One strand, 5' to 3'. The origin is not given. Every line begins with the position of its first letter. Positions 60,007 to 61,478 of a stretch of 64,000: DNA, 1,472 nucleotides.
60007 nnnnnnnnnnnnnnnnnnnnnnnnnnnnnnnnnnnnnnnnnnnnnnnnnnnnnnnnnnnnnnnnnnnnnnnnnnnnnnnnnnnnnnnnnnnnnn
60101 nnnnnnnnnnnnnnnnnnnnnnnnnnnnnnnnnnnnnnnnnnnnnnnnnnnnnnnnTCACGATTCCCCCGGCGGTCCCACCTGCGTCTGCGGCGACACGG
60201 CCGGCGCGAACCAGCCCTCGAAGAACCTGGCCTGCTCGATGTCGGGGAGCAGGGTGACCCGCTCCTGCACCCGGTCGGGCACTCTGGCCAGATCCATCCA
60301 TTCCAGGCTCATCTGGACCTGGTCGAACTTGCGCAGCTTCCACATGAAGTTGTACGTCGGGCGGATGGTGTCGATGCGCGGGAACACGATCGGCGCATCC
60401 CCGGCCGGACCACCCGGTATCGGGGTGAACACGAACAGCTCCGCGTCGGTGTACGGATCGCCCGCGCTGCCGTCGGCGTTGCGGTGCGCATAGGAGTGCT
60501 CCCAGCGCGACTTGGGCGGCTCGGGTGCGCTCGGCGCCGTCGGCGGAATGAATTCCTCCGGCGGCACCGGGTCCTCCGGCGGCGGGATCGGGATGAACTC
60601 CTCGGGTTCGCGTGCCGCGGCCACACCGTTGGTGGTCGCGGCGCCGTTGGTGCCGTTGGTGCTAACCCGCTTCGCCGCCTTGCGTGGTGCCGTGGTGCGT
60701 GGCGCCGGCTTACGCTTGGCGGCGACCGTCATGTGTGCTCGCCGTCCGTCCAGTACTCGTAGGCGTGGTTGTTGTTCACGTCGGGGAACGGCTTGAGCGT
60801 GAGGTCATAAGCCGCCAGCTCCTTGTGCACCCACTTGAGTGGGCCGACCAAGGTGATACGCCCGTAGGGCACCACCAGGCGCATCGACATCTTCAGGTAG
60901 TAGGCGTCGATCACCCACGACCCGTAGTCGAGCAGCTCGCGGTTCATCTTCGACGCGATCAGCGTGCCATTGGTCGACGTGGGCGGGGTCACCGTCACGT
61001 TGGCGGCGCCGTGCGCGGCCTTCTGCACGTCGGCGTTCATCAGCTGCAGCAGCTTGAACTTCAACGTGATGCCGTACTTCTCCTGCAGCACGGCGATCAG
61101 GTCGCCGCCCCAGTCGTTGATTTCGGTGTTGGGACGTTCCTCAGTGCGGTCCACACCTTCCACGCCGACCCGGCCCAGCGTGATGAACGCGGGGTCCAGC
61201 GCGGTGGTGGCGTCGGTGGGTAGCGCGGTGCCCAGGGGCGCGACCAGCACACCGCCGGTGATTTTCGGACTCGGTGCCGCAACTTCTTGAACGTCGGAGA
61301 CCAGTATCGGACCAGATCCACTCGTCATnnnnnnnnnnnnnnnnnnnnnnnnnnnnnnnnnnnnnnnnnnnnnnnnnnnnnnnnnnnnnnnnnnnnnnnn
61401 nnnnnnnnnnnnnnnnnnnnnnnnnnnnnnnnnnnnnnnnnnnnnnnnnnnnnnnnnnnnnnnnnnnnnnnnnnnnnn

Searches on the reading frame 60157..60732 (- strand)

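Call 42: search_protein_families(library=phrogs, proteins=[window:60157-60732:-], max_evalue=0.001)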
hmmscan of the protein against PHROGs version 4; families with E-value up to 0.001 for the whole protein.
window:60157-60732:- (191 aa): 1 family
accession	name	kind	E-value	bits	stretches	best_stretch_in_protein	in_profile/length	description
phrog_3656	-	tail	0.00022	21.8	1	97-176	62-137/300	tail assembly chaperone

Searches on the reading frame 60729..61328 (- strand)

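Call 42: search_protein_families(library=phrogs, proteins=[window:60729-61328:-], max_evalue=0.001)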
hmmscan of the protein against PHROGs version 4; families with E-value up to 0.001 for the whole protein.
window:60729-61328:- (199 aa): 1 family
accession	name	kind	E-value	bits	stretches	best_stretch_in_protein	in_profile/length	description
phrog_117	-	tail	6.1e-42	145.1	1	10-197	30-212/319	major tail protein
